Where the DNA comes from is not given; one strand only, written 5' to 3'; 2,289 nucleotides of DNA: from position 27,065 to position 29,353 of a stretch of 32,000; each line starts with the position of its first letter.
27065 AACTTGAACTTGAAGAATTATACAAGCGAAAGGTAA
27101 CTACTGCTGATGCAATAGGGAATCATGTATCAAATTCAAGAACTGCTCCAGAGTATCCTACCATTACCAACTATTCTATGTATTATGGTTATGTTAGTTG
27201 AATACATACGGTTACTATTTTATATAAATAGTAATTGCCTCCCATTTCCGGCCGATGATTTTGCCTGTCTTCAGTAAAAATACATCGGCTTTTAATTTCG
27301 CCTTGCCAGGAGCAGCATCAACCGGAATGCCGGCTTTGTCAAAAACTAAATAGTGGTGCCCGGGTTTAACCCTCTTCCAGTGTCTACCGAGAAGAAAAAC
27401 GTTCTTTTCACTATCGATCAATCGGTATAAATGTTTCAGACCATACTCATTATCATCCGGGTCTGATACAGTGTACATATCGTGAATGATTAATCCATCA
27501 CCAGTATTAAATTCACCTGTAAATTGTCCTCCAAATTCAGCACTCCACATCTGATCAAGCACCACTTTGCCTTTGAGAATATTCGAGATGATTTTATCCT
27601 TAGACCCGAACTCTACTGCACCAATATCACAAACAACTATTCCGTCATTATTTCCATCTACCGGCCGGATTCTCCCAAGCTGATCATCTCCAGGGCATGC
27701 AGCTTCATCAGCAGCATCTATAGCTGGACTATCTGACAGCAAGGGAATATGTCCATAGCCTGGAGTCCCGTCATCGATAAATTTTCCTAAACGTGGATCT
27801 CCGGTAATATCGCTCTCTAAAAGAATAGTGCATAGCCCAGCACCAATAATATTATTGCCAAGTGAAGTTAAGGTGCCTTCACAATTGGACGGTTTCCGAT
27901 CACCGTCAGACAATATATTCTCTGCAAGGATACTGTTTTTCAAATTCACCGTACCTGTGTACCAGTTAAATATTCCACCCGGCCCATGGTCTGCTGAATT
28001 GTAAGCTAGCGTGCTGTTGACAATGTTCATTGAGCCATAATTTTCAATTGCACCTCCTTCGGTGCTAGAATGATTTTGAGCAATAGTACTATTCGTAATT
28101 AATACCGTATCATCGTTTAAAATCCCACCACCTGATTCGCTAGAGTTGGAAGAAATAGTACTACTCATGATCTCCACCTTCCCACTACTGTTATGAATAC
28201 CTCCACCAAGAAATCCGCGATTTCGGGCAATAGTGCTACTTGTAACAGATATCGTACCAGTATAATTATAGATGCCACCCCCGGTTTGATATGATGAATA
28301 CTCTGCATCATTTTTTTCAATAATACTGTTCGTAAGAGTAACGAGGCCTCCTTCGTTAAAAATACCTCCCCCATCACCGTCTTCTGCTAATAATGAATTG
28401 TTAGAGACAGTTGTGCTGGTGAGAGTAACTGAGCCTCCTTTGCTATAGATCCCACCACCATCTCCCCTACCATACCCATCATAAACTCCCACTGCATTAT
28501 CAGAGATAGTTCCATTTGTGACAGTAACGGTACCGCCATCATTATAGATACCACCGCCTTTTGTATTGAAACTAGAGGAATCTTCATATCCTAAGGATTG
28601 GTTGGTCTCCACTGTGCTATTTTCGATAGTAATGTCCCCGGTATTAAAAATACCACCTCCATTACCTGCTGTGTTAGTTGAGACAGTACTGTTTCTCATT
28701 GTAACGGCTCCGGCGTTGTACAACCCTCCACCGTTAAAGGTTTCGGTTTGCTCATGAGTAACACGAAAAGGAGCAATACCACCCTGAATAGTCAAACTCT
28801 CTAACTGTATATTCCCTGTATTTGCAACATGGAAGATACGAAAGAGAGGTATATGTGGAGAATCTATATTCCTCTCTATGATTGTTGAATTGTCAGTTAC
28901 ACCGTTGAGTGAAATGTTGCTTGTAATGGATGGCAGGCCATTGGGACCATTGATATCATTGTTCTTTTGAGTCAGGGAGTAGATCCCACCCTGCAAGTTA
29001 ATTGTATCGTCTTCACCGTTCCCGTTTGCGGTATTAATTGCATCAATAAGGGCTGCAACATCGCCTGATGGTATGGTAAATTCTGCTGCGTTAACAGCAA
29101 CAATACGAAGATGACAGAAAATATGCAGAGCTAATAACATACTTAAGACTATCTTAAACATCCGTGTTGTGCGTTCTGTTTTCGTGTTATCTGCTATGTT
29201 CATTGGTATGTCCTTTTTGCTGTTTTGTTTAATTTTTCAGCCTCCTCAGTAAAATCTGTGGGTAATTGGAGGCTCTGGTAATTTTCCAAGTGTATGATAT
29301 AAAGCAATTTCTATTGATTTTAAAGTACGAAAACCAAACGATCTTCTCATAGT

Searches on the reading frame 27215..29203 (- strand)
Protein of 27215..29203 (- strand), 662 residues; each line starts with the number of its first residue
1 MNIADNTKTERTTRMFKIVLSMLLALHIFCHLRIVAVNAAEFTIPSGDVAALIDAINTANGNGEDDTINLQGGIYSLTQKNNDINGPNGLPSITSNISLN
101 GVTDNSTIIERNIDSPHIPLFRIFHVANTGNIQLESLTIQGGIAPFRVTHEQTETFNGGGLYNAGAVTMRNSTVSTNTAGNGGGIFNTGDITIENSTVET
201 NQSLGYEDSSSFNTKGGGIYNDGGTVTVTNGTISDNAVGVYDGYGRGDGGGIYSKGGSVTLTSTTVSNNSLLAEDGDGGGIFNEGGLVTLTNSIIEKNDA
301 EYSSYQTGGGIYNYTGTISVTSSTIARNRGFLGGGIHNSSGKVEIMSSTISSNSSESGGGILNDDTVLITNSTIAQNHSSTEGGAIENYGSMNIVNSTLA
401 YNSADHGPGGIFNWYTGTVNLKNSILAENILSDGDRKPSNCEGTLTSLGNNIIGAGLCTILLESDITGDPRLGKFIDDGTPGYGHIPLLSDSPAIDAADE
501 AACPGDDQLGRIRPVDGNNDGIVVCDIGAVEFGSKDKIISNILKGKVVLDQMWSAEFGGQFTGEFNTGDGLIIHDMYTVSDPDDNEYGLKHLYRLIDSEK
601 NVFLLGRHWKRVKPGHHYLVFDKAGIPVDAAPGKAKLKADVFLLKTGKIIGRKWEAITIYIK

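Call 7: search_protein_families(library=pfam, proteins=[window:27215-29203:-], max_evalue=0.001)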
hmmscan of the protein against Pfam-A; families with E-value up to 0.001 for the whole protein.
window:27215-29203:- (662 aa): 0 families

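Call 94: search_protein_families(library=ncbifam, proteins=[window:27215-29200:-], max_evalue=0.001)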
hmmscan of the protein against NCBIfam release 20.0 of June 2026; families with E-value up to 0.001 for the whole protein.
window:27215-29200:- (661 aa): 1 family
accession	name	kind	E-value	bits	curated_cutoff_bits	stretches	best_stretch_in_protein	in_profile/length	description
NF041518.1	choice_anch_Q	domain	4.7e-11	42.8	25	1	468-531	1-57/58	choice-of-anchor Q domain-containing protein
